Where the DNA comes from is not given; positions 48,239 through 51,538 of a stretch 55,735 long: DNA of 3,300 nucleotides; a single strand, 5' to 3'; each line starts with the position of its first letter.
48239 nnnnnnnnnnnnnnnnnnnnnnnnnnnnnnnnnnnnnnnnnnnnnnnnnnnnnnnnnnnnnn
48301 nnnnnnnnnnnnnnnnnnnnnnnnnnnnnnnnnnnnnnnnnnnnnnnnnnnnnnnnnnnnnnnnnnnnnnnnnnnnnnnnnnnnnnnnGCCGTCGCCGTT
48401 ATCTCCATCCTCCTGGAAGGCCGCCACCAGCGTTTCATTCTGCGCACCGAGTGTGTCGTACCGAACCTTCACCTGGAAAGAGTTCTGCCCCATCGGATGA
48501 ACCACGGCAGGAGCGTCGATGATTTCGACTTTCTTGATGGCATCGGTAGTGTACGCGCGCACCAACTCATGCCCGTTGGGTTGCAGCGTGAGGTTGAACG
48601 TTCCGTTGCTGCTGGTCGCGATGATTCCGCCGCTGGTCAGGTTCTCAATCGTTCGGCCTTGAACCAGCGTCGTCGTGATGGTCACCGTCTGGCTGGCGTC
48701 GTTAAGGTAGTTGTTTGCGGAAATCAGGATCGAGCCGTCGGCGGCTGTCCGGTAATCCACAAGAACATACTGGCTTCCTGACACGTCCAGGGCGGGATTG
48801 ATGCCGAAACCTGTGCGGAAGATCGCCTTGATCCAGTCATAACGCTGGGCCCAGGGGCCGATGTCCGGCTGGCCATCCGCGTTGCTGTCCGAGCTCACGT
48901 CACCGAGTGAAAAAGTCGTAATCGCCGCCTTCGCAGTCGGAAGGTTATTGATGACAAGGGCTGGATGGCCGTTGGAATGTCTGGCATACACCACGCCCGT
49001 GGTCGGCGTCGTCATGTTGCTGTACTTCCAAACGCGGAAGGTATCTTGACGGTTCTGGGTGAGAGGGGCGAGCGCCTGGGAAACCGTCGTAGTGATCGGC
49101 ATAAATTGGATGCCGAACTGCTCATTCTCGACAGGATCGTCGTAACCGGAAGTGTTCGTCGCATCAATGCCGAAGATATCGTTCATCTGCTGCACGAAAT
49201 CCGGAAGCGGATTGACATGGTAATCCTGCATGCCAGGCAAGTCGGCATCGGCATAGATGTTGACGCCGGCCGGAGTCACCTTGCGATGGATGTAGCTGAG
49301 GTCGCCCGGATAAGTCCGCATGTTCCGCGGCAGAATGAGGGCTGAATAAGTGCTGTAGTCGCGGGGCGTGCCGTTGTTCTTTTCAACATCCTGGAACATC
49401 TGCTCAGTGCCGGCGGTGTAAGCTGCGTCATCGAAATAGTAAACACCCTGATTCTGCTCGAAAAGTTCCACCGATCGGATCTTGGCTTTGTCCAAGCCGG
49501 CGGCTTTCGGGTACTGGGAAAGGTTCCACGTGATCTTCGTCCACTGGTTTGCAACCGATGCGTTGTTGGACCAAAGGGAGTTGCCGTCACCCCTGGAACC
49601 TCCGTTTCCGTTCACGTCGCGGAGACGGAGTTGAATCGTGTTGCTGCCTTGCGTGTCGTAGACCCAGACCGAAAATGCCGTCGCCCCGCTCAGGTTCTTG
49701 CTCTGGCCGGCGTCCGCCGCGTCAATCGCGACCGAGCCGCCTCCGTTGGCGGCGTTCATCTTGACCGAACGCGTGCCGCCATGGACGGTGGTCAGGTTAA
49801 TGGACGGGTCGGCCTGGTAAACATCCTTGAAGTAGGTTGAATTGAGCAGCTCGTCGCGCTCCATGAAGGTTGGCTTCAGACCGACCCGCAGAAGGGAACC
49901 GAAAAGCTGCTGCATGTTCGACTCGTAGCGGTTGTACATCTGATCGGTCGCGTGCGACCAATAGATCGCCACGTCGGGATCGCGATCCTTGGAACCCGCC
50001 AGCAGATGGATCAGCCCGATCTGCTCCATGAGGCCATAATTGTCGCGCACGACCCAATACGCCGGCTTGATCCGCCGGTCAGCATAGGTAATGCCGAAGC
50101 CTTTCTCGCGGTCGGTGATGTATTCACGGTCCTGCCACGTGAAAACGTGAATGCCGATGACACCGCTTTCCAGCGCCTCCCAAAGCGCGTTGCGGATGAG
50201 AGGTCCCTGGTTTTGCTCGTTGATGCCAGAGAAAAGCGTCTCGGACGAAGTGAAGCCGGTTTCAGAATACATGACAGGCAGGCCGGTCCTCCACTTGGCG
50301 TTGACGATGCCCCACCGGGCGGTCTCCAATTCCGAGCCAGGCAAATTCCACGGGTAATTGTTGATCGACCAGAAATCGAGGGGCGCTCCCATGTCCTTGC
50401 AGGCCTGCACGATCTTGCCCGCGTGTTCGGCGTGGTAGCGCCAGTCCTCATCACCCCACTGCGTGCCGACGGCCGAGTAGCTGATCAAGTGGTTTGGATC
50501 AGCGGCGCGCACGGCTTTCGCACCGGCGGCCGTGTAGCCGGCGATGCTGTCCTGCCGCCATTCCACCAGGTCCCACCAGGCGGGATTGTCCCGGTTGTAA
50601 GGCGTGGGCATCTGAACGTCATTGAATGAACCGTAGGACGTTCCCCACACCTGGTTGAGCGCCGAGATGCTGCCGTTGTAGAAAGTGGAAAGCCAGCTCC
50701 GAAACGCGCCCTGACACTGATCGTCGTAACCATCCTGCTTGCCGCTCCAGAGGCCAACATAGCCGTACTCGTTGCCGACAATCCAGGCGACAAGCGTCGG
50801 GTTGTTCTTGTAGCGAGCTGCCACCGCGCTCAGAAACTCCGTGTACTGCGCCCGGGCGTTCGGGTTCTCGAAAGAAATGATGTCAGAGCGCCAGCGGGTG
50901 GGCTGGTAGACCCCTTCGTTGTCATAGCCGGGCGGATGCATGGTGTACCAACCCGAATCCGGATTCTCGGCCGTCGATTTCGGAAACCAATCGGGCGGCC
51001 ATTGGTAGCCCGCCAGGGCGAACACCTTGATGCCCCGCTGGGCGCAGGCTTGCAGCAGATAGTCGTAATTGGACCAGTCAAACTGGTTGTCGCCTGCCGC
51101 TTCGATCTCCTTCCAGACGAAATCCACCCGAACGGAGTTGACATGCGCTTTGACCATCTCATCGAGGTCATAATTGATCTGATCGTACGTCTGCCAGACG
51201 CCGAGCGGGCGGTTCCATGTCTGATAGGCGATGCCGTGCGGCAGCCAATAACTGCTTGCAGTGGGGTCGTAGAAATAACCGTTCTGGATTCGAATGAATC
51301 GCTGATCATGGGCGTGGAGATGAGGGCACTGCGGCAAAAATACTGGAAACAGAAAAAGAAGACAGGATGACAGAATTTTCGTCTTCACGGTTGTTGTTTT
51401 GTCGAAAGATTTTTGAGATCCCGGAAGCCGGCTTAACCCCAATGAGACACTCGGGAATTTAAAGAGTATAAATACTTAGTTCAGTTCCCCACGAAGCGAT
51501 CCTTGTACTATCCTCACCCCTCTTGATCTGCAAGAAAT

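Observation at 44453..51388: Russian-doll domain architecture in a ~2300-aa glycosidase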

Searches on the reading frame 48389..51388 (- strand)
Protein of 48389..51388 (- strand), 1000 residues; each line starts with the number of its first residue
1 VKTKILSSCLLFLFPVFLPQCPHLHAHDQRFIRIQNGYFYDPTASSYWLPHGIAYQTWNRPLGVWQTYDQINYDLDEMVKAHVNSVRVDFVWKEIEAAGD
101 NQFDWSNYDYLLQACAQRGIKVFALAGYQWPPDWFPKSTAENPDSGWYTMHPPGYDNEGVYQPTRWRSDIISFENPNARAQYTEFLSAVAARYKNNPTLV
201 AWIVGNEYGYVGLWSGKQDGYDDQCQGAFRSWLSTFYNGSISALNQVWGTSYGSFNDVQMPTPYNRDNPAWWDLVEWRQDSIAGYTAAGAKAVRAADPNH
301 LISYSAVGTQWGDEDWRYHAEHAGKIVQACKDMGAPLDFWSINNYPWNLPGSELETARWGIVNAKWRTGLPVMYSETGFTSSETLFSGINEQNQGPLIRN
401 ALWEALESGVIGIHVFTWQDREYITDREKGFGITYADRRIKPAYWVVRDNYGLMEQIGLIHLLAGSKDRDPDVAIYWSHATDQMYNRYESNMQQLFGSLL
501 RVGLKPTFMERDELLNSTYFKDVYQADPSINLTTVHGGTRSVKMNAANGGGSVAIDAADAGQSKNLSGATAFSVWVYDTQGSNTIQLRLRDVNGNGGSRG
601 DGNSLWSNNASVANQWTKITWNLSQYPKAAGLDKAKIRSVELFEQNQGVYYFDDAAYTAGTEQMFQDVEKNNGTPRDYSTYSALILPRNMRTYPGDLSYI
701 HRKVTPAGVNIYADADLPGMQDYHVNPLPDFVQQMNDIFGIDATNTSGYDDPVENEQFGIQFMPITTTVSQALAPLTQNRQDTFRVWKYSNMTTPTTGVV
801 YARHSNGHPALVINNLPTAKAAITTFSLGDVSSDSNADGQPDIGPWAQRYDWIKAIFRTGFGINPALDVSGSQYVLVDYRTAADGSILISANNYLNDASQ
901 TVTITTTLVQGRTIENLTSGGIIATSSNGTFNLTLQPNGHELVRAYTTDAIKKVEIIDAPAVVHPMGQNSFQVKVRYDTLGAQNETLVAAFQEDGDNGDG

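Call 50: predict_structure(alignment_id=A3)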
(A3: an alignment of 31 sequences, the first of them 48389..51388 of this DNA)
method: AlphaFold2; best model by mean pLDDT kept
length: 1000 residues; sequences in the alignment: 31
mean_pLDDT: 74.0   pTM: 0.74
mean pLDDT of the five models: 74.0, 73.7, 72.3, 71.1, 69.0
residues with pLDDT >= 90: 263; 70-90: 392; 50-70: 186; < 50: 159
segments of 3 or more residues with pLDDT < 50: 1-4, 6-28, 57-59, 308-318, 345-357, 380-387, 425-430, 518-562, 647-679, 753-759
pLDDT, mean of each block of 10 residues (from residue 1): 46 40 42 89 90 61 72 84 86 83 88 93 80 78 76 81 83 89 93 95 76 65 92 95 94 95 79 86 91 96 71 44 86 93 53 47 78 69 43 72 69 67 50 65 83 88 85 81 59 81 85 60 25 23 28 41 58 56 68 67 69 59 67 69 52 32 32 36 79 84 86 84 85 93 83 45 89 95 87 92 94 94 90 73 78 95 92 85 92 84 95 91 92 89 90 74 60 75 70 55
secondary structure, 60 per line:
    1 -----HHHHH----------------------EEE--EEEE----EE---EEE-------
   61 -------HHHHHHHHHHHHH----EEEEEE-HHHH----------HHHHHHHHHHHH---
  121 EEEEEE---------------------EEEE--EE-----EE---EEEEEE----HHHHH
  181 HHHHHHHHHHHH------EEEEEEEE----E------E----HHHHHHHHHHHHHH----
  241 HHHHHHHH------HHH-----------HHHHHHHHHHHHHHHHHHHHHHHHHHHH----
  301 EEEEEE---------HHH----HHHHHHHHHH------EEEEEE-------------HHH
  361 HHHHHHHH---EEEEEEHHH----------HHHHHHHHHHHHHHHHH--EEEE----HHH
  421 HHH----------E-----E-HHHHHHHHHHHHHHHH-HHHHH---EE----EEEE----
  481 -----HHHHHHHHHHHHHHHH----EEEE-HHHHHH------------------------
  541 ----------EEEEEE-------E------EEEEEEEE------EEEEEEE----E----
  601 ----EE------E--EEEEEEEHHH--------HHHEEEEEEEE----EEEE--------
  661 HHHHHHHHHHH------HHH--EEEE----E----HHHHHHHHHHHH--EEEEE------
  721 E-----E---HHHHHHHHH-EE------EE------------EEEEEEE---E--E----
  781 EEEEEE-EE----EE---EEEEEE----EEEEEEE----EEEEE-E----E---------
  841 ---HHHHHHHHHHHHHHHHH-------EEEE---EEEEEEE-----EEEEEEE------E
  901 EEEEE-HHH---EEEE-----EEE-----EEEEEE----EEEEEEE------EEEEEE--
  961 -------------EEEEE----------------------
elements in order (helices of 4 or more, strands of 3 or more residues): H6-10 E33-35 E38-41 E51-53 H68-80 E85-90 H92-95 H106-117 E121-126 E148-151 E166-171 H176-192 E199-206 H223-236 H241-248 H269-296 E301-306 H323-332 E339-344 H358-368 E372-377 H391-407 E410-413 H418-423 H442-457 H459-463 E473-476 H486-501 E506-509 H511-516 E551-556 E571-578 E585-591 E616-622 E637-644 E649-652 H661-671 E683-686 H696-707 E710-714 H731-739 E763-769 E781-786 E799-804 E809-815 E820-824 H844-860 E868-871 E875-881 E887-893 E900-905 E913-916 E922-924 E930-935 E940-946 E953-958 E974-978

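Call 52: fold_search(model_id=the predicted structure, library=pdb)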
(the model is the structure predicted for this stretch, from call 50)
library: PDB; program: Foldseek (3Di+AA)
matches with E <= 10: 1448; with E <= 0.001: 640
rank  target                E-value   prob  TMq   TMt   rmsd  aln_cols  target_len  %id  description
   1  5e9a_B                3.1e-28  1.00  0.54  0.77   6.0       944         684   14  Crystal structure analysis of the cold-adamped beta-galactosidase from Rahnella sp. R3 (released 2016-10-26)
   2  5dfa_B                2.0e-27  1.00  0.53  0.75   5.5       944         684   13  3D structure of the E323A catalytic mutant of Gan42B, a GH42 beta-galactosidase from G. stearothermophilus (released 2015-12-09)
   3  3tts_A                4.2e-27  1.00  0.53  0.76   6.2       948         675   13  Crystal structure of beta-galactosidase from Bacillus circulans sp. alkalophilus (released 2012-03-21)
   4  4oif_B                4.2e-27  1.00  0.54  0.75   5.8       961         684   13  3D structure of Gan42B, a GH42 beta-galactosidase from G. (released 2015-02-04)
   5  5xb7_D                4.2e-27  1.00  0.52  0.74   6.7       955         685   14  GH42 alpha-L-arabinopyranosidase from Bifidobacterium animalis subsp. lactis Bl-04 (released 2017-11-01)
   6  5e9a_A                4.5e-27  1.00  0.53  0.75   6.5       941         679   14  Crystal structure analysis of the cold-adamped beta-galactosidase from Rahnella sp. R3 (released 2016-10-26)
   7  4oif_A                7.3e-27  1.00  0.53  0.75   5.5       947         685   13  3D structure of Gan42B, a GH42 beta-galactosidase from G. (released 2015-02-04)
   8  5dfa_A                7.3e-27  1.00  0.53  0.75   5.8       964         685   13  3D structure of the E323A catalytic mutant of Gan42B, a GH42 beta-galactosidase from G. stearothermophilus (released 2015-12-09)
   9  5xb7_F                7.7e-27  1.00  0.52  0.72   6.7       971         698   14  GH42 alpha-L-arabinopyranosidase from Bifidobacterium animalis subsp. lactis Bl-04 (released 2017-11-01)
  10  5xb7_A                1.2e-26  1.00  0.52  0.74   6.7       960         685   14  GH42 alpha-L-arabinopyranosidase from Bifidobacterium animalis subsp. lactis Bl-04 (released 2017-11-01)
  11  5xb7_E                1.3e-26  1.00  0.52  0.73   6.7       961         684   15  GH42 alpha-L-arabinopyranosidase from Bifidobacterium animalis subsp. lactis Bl-04 (released 2017-11-01)
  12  5xb7_C                5.2e-26  1.00  0.51  0.72   6.9       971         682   14  GH42 alpha-L-arabinopyranosidase from Bifidobacterium animalis subsp. lactis Bl-04 (released 2017-11-01)
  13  5xb7_B                6.1e-26  1.00  0.53  0.74   6.5       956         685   14  GH42 alpha-L-arabinopyranosidase from Bifidobacterium animalis subsp. lactis Bl-04 (released 2017-11-01)
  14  8ibt_A                6.5e-26  1.00  0.52  0.73   6.5       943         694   14  Crystal structure of GH42 beta-galactosidase BiBga42A from Bifidobacterium longum subspecies infantis E318S mutant in  (released 2023-06-07)
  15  4uoq_B                7.2e-26  1.00  0.50  0.70   8.3       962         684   15  Nucleophile mutant (E324A) of beta-(1,6)-galactosidase from Bifidobacterium animalis subsp. lactis Bl-04 (released 2014-10-22)
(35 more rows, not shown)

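Call 63: find_related_loci(query=A3, collection=genome_contigs, flank=3000)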
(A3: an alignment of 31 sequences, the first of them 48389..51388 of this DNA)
Query A3 (1000 aa) in genome_contigs; peptide patterns used: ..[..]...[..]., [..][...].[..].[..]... (x = any residue, [..] = any of these).
600 stretches matched a pattern (row limit reached: there are more); 4 encode a relative of the query (tblastn E <= 1e-3); 4 distinct loci.
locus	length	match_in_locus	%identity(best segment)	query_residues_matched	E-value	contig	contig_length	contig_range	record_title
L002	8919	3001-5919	58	31-999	0e+0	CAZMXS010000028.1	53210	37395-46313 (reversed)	MAG TPA_asm: uncultured Verrucomicrobiota bacterium isolate SRP167436_co1_345 genome assembly, contig: NODE_740_length_5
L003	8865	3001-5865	55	5-956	0e+0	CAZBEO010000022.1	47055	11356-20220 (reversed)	MAG TPA_asm: uncultured Verrucomicrobiota bacterium isolate binchicken_co181_620 genome assembly, contig: NODE_868_lengt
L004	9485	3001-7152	54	2-1000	0e+0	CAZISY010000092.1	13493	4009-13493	MAG TPA_asm: uncultured Verrucomicrobiota bacterium isolate SRP192927_co3_639 genome assembly, contig: NODE_10866_length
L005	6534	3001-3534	30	74-263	9e-11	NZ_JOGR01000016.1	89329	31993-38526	Glycomyces sp. NRRL B-16210 contig16.1, whole genome shotgun sequence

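Call 68: search_solved_structures(query=A3, max_evalue=0.001, show_alignments=2)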
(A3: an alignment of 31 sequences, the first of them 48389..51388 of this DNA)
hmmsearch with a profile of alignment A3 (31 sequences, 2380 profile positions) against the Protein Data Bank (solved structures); distinct sequences matched with E-value up to 0.001: 30.
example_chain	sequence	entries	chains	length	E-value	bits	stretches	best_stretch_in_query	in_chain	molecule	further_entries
4uoq_A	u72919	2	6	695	1.1e-15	58.8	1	116-287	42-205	BETA-GALACTOSIDASE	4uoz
4uni_A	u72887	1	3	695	1.1e-15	58.8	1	116-287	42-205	BETA-GALACTOSIDASE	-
6lvw_A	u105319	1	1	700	1.2e-13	52.1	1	119-344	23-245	Beta-galactosidase Bga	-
8ibt_A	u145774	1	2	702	1.1e-12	49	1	116-286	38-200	Beta-galactosidase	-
8ibr_A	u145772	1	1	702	1.1e-12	49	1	116-286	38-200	Beta-galactosidase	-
6y2k_A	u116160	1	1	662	7.8e-12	46.1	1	117-295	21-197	beta-galactosidase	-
8ibs_A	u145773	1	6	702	2.2e-11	44.6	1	116-286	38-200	Beta-galactosidase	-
9ta3_A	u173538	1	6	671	2.2e-11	44.6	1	116-287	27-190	Beta-galactosidase LacZ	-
4ucf_A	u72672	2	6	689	2.9e-11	44.2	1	116-286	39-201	BETA-GALACTOSIDASE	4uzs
1kwg_A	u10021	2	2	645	7.3e-11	42.9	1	120-298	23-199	BETA-GALACTOSIDASE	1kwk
3voc_A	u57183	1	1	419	1.5e-10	41.9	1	250-333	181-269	Beta/alpha-amylase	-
3tts_A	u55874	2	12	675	4.1e-09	37.1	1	215-288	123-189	Beta-galactosidase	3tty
9whd_A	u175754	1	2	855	6.7e-07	29.7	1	255-322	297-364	GH167 glycoside hydrolase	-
6ptm_A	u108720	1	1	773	1.2e-06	28.9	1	260-329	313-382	Uncharacterized protein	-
5dfa_A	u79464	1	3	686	1.4e-06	28.6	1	223-288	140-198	Beta-galactosidase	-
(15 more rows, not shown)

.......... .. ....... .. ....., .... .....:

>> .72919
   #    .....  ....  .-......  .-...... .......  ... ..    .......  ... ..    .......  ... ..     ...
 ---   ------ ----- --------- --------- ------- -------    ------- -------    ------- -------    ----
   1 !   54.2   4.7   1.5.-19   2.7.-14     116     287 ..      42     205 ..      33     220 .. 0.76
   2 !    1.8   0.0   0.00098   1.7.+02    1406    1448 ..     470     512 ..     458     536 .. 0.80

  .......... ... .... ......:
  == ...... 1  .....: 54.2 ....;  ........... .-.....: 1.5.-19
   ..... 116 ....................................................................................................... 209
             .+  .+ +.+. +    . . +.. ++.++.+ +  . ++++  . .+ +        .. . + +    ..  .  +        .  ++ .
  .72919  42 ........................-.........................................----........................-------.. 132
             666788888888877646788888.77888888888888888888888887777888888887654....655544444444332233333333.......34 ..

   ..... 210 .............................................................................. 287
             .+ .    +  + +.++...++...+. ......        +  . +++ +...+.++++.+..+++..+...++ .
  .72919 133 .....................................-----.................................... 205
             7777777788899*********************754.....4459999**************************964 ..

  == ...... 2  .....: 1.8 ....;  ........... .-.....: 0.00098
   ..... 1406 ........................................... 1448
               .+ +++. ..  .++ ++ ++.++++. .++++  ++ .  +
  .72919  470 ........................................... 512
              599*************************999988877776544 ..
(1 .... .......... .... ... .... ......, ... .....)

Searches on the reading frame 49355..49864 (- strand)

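Call 48: search_protein_families(library=pfam, proteins=[window:49355-49864:-], max_evalue=10)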
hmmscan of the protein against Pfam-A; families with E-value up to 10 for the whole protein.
window:49355-49864:- (170 aa): 1 family
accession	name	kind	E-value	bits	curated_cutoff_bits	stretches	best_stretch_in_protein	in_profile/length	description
PF12285.13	Astrovir_pp_1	-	0.13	12.4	25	1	138-170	134-166/171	Astroviridae polyprotein 1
